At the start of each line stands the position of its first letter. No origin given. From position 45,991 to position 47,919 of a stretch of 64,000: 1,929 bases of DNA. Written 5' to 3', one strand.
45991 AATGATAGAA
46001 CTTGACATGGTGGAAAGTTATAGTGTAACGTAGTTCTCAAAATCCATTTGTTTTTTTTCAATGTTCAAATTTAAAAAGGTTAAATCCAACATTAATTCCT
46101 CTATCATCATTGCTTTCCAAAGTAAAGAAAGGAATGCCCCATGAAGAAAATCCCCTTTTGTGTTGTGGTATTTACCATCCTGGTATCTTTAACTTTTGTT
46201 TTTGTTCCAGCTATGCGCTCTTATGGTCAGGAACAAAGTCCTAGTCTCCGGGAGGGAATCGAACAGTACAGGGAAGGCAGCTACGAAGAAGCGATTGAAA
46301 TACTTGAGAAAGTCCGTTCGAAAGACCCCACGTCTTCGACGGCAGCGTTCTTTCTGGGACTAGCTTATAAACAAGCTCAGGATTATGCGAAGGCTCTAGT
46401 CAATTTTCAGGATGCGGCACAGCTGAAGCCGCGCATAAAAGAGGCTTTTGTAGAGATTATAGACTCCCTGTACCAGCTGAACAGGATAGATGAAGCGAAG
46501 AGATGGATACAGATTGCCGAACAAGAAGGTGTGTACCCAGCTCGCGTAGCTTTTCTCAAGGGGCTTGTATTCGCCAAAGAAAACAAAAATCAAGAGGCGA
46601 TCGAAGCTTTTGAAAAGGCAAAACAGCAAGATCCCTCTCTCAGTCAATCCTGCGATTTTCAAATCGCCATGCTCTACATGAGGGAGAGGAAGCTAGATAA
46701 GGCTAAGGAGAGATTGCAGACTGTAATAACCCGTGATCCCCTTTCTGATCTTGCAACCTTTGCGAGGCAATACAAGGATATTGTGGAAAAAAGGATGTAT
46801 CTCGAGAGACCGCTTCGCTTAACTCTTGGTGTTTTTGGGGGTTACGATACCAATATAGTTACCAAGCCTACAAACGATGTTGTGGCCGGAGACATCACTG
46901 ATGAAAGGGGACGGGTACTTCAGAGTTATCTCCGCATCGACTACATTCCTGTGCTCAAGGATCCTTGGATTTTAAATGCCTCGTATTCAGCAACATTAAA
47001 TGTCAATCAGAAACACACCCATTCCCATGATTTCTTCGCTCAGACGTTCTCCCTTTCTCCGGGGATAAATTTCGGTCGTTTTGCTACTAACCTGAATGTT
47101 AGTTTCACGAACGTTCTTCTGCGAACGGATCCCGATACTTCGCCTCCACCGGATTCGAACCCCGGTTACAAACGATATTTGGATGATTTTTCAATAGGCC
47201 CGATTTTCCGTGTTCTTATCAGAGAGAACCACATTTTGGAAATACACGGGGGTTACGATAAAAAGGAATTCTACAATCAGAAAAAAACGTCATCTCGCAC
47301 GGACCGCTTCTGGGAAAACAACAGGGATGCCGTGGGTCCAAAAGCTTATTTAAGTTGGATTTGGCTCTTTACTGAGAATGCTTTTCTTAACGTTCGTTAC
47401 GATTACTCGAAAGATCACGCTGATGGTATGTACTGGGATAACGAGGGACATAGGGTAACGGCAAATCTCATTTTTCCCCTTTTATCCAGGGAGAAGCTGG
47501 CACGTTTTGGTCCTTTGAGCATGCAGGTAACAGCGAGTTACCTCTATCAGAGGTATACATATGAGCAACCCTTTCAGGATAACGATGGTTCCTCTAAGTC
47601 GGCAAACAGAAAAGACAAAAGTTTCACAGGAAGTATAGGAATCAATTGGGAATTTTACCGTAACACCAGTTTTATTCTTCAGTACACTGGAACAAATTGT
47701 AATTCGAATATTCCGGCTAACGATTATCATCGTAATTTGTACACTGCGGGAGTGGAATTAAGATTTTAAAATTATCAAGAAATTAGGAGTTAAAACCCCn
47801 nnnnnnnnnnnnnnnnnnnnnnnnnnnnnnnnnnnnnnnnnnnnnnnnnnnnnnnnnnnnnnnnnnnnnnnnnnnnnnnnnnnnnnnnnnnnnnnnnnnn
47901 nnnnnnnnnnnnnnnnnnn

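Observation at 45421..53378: Candidate undescribed surface/export module: stand-alone Skp-like chaperone, TPR plus beta-barrel outer-membrane protein, and a 1,834-aa FecR-headed giant protein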

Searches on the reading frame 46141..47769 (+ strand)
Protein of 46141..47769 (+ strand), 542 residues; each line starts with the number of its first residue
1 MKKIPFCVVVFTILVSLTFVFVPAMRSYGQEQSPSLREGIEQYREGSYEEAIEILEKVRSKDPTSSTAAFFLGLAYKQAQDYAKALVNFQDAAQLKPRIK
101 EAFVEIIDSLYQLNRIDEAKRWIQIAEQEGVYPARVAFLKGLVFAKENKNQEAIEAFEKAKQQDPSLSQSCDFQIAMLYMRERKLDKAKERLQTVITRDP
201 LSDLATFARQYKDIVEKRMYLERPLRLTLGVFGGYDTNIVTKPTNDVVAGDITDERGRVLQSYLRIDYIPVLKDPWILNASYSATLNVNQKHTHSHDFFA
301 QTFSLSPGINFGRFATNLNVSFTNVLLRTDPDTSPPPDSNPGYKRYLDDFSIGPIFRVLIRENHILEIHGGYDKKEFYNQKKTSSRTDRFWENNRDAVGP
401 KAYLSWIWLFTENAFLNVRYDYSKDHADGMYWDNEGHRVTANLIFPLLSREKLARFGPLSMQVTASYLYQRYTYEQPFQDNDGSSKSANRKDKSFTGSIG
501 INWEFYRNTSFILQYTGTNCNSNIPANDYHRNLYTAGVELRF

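Call 4: search_protein_families(library=pfam, proteins=[window:46141-47769:+], max_evalue=0.01)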
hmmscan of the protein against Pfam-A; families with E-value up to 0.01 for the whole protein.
window:46141-47769:+ (542 aa): 23 families
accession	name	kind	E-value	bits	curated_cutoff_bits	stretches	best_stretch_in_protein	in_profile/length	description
PF07719.23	TPR_2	-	1.2e-17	62.9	27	2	68-98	3-33/34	Tetratricopeptide repeat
PF13432.12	TPR_16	-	2.5e-16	60.2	32.7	2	36-94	1-59/65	Tetratricopeptide repeat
PF14559.12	TPR_19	-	4.3e-15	56.2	25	3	44-85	3-44/68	Tetratricopeptide repeat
PF00515.34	TPR_1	-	1.5e-14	53.5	27.8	2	138-166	5-33/34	Tetratricopeptide repeat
PF13181.12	TPR_8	-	4.2e-12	45.6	25.7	0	134-166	1-33/34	Tetratricopeptide repeat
PF13174.12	TPR_6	-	3.5e-11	43.4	26.3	0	173-202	4-33/33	Tetratricopeptide repeat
PF12895.13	ANAPC3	-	5.7e-09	36.6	27.2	1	46-119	3-75/82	Anaphase-promoting complex, cyclosome, subunit 3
PF13428.12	TPR_14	-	1.2e-08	35.2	23.5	0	44-73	13-42/44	Tetratricopeptide repeat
PF13424.12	TPR_12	-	5.4e-08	33.4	30.1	1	48-95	26-74/77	Tetratricopeptide repeat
PF25064.1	ARM_TT21_5th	-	5e-07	30.5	27.8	1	78-172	13-109/117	TT21 fifth ARM repeats domain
PF23914.1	TPR_CcmH_CycH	-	9e-07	29.3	42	0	45-96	100-151/158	Cytochrome c-type biogenesis protein H TPR domain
PF13414.12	TPR_11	-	1.6e-06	28.2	26.8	0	43-78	5-40/42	TPR repeat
PF24575.1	TPR_Slam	-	1.8e-06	28.7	35.2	1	136-191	49-103/104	Surface lipoprotein assembly modifier, N-terminal TPR repeats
PF25063.1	ARM_TT21_C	-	2.7e-06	27.8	35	0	45-96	108-159/209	Tetratricopeptide repeat protein 21 C-terminal ARM domain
PF25062.1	ARM_TT21_N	-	9.4e-06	25.9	40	1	35-200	30-199/222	Tetratricopeptide repeat protein 21 N-terminal ARM repeat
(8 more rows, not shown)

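Call 5: search_protein_families(library=ncbifam, proteins=[window:46141-47769:+], max_evalue=0.01)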
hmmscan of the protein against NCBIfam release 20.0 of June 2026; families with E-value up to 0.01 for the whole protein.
window:46141-47769:+ (542 aa): 30 families (the best 25 are shown)
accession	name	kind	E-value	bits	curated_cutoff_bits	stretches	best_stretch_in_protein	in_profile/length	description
TIGR02917.1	PEP_TPR_lipo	equivalog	2.8e-16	58.6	312.2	1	40-201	371-531/899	XrtA/PEP-CTERM system TPR-repeat protein PrsT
NF040959.1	MamA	equivalog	1.6e-13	50.6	200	1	138-200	75-136/204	magnetosome protein MamA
TIGR02521.1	type_IV_pilW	equivalog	6.7e-12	45.5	154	1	39-195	38-195/234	type IV pilus biogenesis/stability protein PilW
TIGR02552.1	LcrH_SycD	equivalog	4.3e-11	42.7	104.8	1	39-126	25-112/136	SycD/LcrH family type III secretion system chaperone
TIGR02795.1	tol_pal_ybgF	equivalog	1.4e-09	38.6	90.1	2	37-124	7-100/119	tol-pal system protein YbgF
NF047507.1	TPR_BatC_Lepto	exception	4.9e-08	32.7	175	1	38-102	64-132/214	TPR repeat-containing protein BatC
NF053607.1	CHU_0125_OmpA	equivalog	5e-08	31.9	620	1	78-215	31-165/639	CHU_0125 family OmpA-like outer membrane integrity protein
TIGR00540.1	TPR_hemY_coli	hypoth_equivalog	8.3e-07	28.1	142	0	104-200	265-357/385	heme biosynthesis-associated TPR protein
NF008757.0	PRK11788.1-5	equivalog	2.8e-06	26.7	363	1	45-202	120-282/388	lipopolysaccharide assembly protein LapB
NF033758.1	gliding_GltE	equivalog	5e-06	25.7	225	1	47-103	271-327/411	adventurous gliding motility TPR repeat lipoprotein GltE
NF008755.0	PRK11788.1-3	equivalog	8.8e-06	25.3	430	1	76-211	151-291/388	lipopolysaccharide assembly protein LapB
NF002725.1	PRK02603.1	equivalog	2.8e-05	24.2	143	0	10-106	14-112/173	photosystem I assembly protein Ycf3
NF047371.1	FlcA_CTERM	equivalog_domain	5e-05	21.9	300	0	37-94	478-535/646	periplasmic flagellar collar protein FlcA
TIGR03302.1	OM_YfiO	subfamily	6.2e-05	22.6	81.4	0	32-197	33-194/239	outer membrane protein assembly factor BamD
NF033920.0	C39_PA2778_fam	equivalog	8.5e-05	22.1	150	1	41-127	164-251/255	PA2778 family cysteine peptidase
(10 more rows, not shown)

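Call 6: find_homologous_proteins(query=window:46141-47769:+)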
Query window:46141-47769:+ (542 aa): 226 proteins with E <= 0.001 among 8000 candidates; the best 120 are listed.
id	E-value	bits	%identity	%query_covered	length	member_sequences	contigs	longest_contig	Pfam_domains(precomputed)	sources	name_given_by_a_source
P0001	0.0e+0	1245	100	100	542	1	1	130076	PF25063.1,PF09976.16,PF23914.2,PF25062.2,PF13414.13,PF13428.13,PF25064.2,PF14559.13,PF24575.2,PF00515.35,PF12895.14,PF13424.13,PF21033.5,PF13432.13,PF13181.13,PF07719.24,PF13174.13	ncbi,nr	ncbi:MAG: tetratricopeptide repeat protein [Syntrophales bacterium]|nr:tetratricopeptide repeat prot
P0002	5.5e-261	885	69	100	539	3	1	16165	PF25063.1,PF13414.13,PF13428.13,PF25064.2,PF14559.13,PF24575.2,PF00515.35,PF12895.14,PF13424.13,PF21033.5,PF13432.13,PF13181.13,PF07719.24,PF13174.13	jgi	-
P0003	1.4e-259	880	68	100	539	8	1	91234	PF25063.1,PF23914.2,PF25062.2,PF13414.13,PF21545.4,PF13176.13,PF13428.13,PF25064.2,PF14559.13,PF24575.2,PF00515.35,PF12895.14,PF13424.13,PF21033.5,PF13432.13,PF13181.13,PF07719.24,PF13174.13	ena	-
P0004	4.0e-253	859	67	97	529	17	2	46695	PF25063.1,PF09976.16,PF23914.2,PF13414.13,PF25058.2,PF21545.4,PF13176.13,PF13428.13,PF25064.2,PF14559.13,PF24575.2,PF00515.35,PF12895.14,PF13424.13,PF21033.5,PF13432.13,PF13181.13,PF07719.24,PF13174.13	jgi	-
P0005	6.7e-207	706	57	98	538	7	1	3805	PF25063.1,PF09976.16,PF23914.2,PF13428.13,PF25064.2,PF14559.13,PF24575.2,PF00515.35,PF12895.14,PF13424.13,PF21033.5,PF13432.13,PF13181.13,PF07719.24,PF13174.13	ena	-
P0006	1.1e-203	696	56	97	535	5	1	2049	PF14559.13,PF25063.1,PF25058.2,PF00515.35,PF12895.14,PF21033.5,PF13432.13,PF13181.13,PF07719.24,PF13174.13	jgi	-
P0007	3.1e-203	694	58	98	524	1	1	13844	PF25063.1,PF09976.16,PF13414.13,PF25064.2,PF14559.13,PF24575.2,PF00515.35,PF12895.14,PF13424.13,PF21033.5,PF13432.13,PF13181.13,PF07719.24,PF13174.13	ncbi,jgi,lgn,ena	ncbi:MAG: tetratricopeptide repeat protein [Syntrophales bacterium]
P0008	5.5e-202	690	55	99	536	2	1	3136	PF14559.13,PF25063.1,PF00515.35,PF12895.14,PF21033.5,PF13432.13,PF13181.13,PF25064.2,PF07719.24,PF13174.13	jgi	jgi:tetratricopeptide (TPR) repeat protein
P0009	1.3e-201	689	56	98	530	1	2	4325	PF14559.13,PF25063.1,PF09976.16,PF00515.35,PF21033.5,PF13432.13,PF13181.13,PF07719.24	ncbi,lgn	-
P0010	7.8e-201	686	58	99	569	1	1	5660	PF25063.1,PF10082.16,PF13428.13,PF25064.2,PF14559.13,PF24575.2,PF00515.35,PF12895.14,PF13424.13,PF21033.5,PF13432.13,PF13181.13,PF07719.24,PF13174.13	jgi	jgi:tetratricopeptide (TPR) repeat protein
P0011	1.7e-198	679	55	100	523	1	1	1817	PF09976.16,PF13428.13,PF25064.2,PF14559.13,PF24575.2,PF00515.35,PF12895.14,PF13424.13,PF21033.5,PF13432.13,PF13181.13,PF07719.24,PF13174.13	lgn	-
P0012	8.9e-197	673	55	98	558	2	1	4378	PF25063.1,PF09976.16,PF25064.2,PF14559.13,PF24575.2,PF00515.35,PF12895.14,PF13424.13,PF21033.5,PF13181.13,PF07719.24,PF13174.13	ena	-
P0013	1.1e-196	673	56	100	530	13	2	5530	PF25063.1,PF09976.16,PF13414.13,PF13428.13,PF25064.2,PF14559.13,PF00515.35,PF12895.14,PF21033.5,PF13432.13,PF13181.13,PF07719.24,PF13174.13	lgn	-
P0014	2.4e-196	671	56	100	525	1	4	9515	PF25063.1,PF23914.2,PF25064.2,PF14559.13,PF24575.2,PF00515.35,PF12895.14,PF13424.13,PF21033.5,PF13432.13,PF13181.13,PF07719.24,PF13174.13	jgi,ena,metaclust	metaclust:\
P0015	4.2e-196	671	56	100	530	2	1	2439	PF25063.1,PF09976.16,PF13428.13,PF25064.2,PF14559.13,PF24575.2,PF00515.35,PF21033.5,PF13432.13,PF13181.13,PF07719.24,PF13174.13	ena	-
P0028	5.1e-191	654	54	100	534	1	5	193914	PF25063.1,PF09976.16,PF13428.13,PF25064.2,PF14559.13,PF24575.2,PF00515.35,PF12895.14,PF13424.13,PF21033.5,PF13432.13,PF13181.13,PF07719.24,PF13174.13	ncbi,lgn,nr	ncbi:MAG: tetratricopeptide repeat protein [Deltaproteobacteria bacterium]|nr:tetratricopeptide repe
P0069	3.7e-178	611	53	100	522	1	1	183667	PF14559.13,PF24575.2,PF13414.13,PF00515.35,PF13424.13,PF21033.5,PF13432.13,PF13181.13,PF25064.2,PF07719.24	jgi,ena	-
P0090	3.9e-168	578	49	100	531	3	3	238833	PF14559.13,PF25063.1,PF09976.16,PF00515.35,PF13424.13,PF21033.5,PF13432.13,PF13181.13,PF25064.2,PF07719.24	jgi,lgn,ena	-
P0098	1.4e-161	557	48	95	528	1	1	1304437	PF25063.1,PF23914.2,PF25062.2,PF13414.13,PF13428.13,PF25064.2,PF14559.13,PF24575.2,PF10300.16,PF00515.35,PF12895.14,PF13424.13,PF21033.5,PF13432.13,PF13181.13,PF07719.24,PF13174.13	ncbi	ncbi:MAG: tetratricopeptide repeat protein [Smithellaceae bacterium]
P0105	1.6e-148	514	45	99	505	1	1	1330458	PF25063.1,PF09976.16,PF13414.13,PF13428.13,PF25064.2,PF14559.13,PF24575.2,PF00515.35,PF12895.14,PF13424.13,PF21033.5,PF13432.13,PF13181.13,PF07719.24,PF13174.13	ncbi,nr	ncbi:MAG: hypothetical protein SRB1_02520 [Desulfobacteraceae bacterium Eth-SRB1]|nr:MAG: hypothetic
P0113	3.7e-145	503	46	100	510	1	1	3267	PF25063.1,PF04575.20,PF10082.16,PF13428.13,PF14559.13,PF11059.15,PF00515.35,PF12895.14,PF13424.13,PF21033.5,PF13432.13,PF13181.13,PF07719.24,PF13174.13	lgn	-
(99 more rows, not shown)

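Call 9: find_encoding_contigs(protein=P0098, flank=10000, max_places=2)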
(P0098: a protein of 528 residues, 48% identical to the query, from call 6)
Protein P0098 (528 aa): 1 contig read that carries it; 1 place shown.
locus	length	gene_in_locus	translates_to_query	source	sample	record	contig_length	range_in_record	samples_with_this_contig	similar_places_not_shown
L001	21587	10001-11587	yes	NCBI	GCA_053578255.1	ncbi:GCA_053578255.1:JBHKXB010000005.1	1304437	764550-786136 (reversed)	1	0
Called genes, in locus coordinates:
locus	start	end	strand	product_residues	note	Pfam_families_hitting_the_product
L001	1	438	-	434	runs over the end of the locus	PF01595:CNNM, PF00571:CBS (weak), PF03471:CorC_HlyC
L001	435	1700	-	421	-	PF01595:CNNM, PF00571:CBS (weak), PF03471:CorC_HlyC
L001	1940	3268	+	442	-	PF02844:GARS_N, PF01071:GARS_A, PF02843:GARS_C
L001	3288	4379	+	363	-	PF00730:HhH-GPD, PF00293:NUDIX, PF14815:NUDIX_4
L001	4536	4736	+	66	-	PF10387:DUF2442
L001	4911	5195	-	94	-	PF13744:HTH_37, PF04545:Sigma70_r4 (faint), PF01381:HTH_3 (weak)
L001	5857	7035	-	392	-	PF01808:AICARFT_IMPCHas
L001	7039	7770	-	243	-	PF07826:IMP_cyclohyd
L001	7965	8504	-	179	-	PF00160:Pro_isomerase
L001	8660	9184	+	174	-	PF00731:AIRC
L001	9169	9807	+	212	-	PF01300:Sua5_yciO_yrdC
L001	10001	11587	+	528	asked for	PF10300:Iml2-TPR_39 (faint), PF00515:TPR_1 (faint), PF07719:TPR_2 (faint), PF23914:TPR_CcmH_CycH (weak), PF25062:ARM_TT21_N, PF25063:ARM_TT21_C (weak), PF25064:ARM_TT21_5th, PF14559:TPR_19 (weak), +9 more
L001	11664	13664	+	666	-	-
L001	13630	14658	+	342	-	-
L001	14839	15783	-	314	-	PF13717:Zn_ribbon_4, PF13719:Zn_ribbon_5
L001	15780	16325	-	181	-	PF00156:Pribosyltran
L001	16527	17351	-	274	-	-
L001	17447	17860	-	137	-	PF01797:Y1_Tnp (faint)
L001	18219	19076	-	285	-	PF01842:ACT, PF00551:Formyl_trans_N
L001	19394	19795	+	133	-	-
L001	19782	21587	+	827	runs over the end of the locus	PF19864:Radical_SAM_N2, PF04055:Radical_SAM, PF10105:DUF2344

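Call 10: find_encoding_contigs(protein=P0105, flank=10000, max_places=2)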
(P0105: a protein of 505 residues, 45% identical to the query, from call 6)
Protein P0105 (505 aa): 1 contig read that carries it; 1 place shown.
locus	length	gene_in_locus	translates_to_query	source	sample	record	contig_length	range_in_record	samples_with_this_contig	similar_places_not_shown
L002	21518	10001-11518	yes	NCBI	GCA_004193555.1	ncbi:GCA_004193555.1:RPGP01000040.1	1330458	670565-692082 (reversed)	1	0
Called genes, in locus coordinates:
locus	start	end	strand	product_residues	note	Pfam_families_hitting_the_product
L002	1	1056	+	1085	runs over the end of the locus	PF01833:TIG, PF19078:Big_12, PF13205:Big_5 (weak)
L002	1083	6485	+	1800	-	PF13620:CarboxypepD_reg (faint), PF09134:Invasin_D3, PF02369:Big_1 (weak), PF09134:Invasin_D3 (weak), PF26182:Ig_NUP210_5th (weak)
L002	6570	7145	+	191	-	PF05685:Uma2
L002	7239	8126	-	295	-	PF13624:SurA_N_3 (weak), PF13145:Rotamase_2, PF13616:Rotamase_3, PF00639:Rotamase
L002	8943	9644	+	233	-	-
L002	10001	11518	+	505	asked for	PF00515:TPR_1 (faint), PF07719:TPR_2 (faint), PF09976:TPR_21 (weak), PF13181:TPR_8 (faint), PF13428:TPR_14 (faint), PF25063:ARM_TT21_C, PF25064:ARM_TT21_5th (faint), PF12895:ANAPC3 (faint), +7 more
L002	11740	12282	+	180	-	PF01797:Y1_Tnp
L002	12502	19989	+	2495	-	PF04773:FecR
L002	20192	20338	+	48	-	-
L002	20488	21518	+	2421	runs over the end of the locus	PF02369:Big_1 (faint), PF20773:InhA-like_MAM (weak), PF21471:Reelin_subrepeat-B (weak), PF00041:fn3 (faint), PF20773:InhA-like_MAM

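Call 11: find_encoding_contigs(protein=P0028, flank=10000, max_places=2)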
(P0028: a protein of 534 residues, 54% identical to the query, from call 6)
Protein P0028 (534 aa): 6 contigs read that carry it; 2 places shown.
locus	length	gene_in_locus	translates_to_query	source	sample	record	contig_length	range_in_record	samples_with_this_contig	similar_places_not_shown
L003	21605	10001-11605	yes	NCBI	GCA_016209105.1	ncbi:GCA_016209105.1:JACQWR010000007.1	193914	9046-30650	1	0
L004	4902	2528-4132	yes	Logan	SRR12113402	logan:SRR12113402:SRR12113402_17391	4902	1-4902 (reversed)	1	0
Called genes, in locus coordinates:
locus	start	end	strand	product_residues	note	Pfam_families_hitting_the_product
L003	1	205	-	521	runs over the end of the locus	PF12072:RNase_Y_N, PF00013:KH_1 (weak), PF08668:HDOD (faint), PF01966:HD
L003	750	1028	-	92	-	PF05164:ZapA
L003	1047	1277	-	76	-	PF06005:ZapB, PF06419:COG6_N (weak)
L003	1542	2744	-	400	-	PF07889:DUF1664 (faint), PF00015:MCPsignal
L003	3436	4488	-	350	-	PF01207:Dus, PF01180:DHO_dh (faint)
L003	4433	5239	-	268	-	PF00483:NTP_transferase, PF01128:IspD, PF12804:NTP_transf_3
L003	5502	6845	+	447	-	PF02844:GARS_N, PF01071:GARS_A, PF02843:GARS_C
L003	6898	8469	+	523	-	PF02142:MGS, PF01808:AICARFT_IMPCHas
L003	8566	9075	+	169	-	PF00731:AIRC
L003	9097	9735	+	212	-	PF01300:Sua5_yciO_yrdC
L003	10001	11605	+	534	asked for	PF00515:TPR_1 (faint), PF07719:TPR_2 (faint), PF09976:TPR_21 (weak), PF13174:TPR_6 (faint), PF13432:TPR_16 (faint), PF24575:TPR_Slam (faint), PF12895:ANAPC3 (faint), PF25064:ARM_TT21_5th, +6 more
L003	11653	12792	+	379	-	-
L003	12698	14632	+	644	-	-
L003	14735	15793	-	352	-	PF13717:Zn_ribbon_4, PF13719:Zn_ribbon_5, PF11906:DUF3426 (weak)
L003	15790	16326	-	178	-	PF00156:Pribosyltran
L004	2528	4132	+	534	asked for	PF00515:TPR_1 (faint), PF07719:TPR_2 (faint), PF09976:TPR_21 (weak), PF13174:TPR_6 (faint), PF13432:TPR_16 (faint), PF24575:TPR_Slam (faint), PF12895:ANAPC3 (faint), PF25064:ARM_TT21_5th, +6 more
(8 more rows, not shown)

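Call 12: find_encoding_contigs(protein=P0090, flank=10000, max_places=2)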
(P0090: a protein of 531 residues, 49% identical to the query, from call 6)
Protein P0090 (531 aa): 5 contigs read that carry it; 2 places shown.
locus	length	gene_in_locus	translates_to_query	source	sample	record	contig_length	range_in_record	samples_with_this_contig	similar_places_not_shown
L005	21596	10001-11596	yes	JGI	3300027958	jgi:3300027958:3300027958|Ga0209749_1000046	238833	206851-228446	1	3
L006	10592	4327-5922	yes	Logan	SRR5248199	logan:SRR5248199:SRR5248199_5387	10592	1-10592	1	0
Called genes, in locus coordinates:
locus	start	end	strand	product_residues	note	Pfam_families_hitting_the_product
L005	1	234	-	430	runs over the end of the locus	PF07690:MFS_1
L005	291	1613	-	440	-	PF08486:SpoIID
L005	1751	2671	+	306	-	PF01656:CbiA, PF10609:ParA (weak), PF13614:AAA_31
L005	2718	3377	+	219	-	PF00226:DnaJ (faint), PF13413:HTH_25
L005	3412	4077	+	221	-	PF13483:Lactamase_B_3, PF12706:Lactamase_B_2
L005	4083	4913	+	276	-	PF01678:DAP_epimerase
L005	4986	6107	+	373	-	PF00155:Aminotran_1_2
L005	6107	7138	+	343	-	PF06071:YchF-GTPase_C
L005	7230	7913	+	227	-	PF00535:Glycos_transf_2, PF13641:Glyco_tranf_2_3 (weak)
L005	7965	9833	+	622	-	PF13231:PMT_2, PF09976:TPR_21 (weak)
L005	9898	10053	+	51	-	-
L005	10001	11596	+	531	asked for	PF00515:TPR_1 (faint), PF07719:TPR_2 (faint), PF09976:TPR_21 (weak), PF21033:RMD1-3 (faint), PF25063:ARM_TT21_C (weak), PF25064:ARM_TT21_5th (faint), PF13181:TPR_8 (faint), PF13432:TPR_16 (weak), +2 more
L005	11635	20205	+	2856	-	PF04773:FecR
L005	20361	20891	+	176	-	PF03938:OmpH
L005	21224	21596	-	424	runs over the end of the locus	PF02403:Seryl_tRNA_N, PF00587:tRNA-synt_2b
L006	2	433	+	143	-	?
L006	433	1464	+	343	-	PF06071:YchF-GTPase_C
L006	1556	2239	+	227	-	PF00535:Glycos_transf_2, PF13641:Glyco_tranf_2_3 (weak)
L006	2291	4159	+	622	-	PF13231:PMT_2, PF09976:TPR_21 (weak)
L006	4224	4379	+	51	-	-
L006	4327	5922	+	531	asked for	PF00515:TPR_1 (faint), PF07719:TPR_2 (faint), PF09976:TPR_21 (weak), PF21033:RMD1-3 (faint), PF25063:ARM_TT21_C (weak), PF25064:ARM_TT21_5th (faint), PF13181:TPR_8 (faint), PF13432:TPR_16 (weak), +2 more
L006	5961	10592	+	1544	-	?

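Call 13: find_encoding_contigs(protein=P0069, flank=10000, max_places=2)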
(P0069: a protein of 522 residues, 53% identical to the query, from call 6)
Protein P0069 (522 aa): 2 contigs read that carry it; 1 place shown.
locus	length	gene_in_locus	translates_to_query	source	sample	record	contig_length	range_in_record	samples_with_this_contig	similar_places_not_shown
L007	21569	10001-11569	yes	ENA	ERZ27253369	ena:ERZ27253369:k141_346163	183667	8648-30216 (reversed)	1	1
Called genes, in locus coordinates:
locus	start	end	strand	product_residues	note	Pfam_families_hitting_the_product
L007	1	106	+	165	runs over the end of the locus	PF03061:4HBT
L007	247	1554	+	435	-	PF13187:Fer4_9 (faint), PF12797:Fer4_2 (faint), PF12837:Fer4_6 (faint), PF13183:Fer4_8 (weak), PF13534:Fer4_17 (faint)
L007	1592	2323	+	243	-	PF02754:CCG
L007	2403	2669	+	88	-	-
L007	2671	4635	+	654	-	PF02730:AFOR_N, PF01314:AFOR_C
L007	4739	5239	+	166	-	PF12797:Fer4_2 (weak), PF13247:Fer4_11, PF12838:Fer4_7, PF25160:LdpA_Fe-S-bd (weak), PF12797:Fer4_2 (weak), PF00037:Fer4, PF12837:Fer4_6, PF13237:Fer4_10 (weak), +3 more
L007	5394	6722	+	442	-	PF02844:GARS_N, PF01071:GARS_A, PF02843:GARS_C (weak)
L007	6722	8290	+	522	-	PF02142:MGS, PF01808:AICARFT_IMPCHas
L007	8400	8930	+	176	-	PF00731:AIRC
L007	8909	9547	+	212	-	PF01300:Sua5_yciO_yrdC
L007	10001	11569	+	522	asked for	PF07719:TPR_2 (faint), PF13414:TPR_11 (faint), PF13432:TPR_16 (weak), PF21033:RMD1-3 (faint), PF24575:TPR_Slam (faint), PF00515:TPR_1 (faint), PF13181:TPR_8 (faint), PF25064:ARM_TT21_5th, +2 more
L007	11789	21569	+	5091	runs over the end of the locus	-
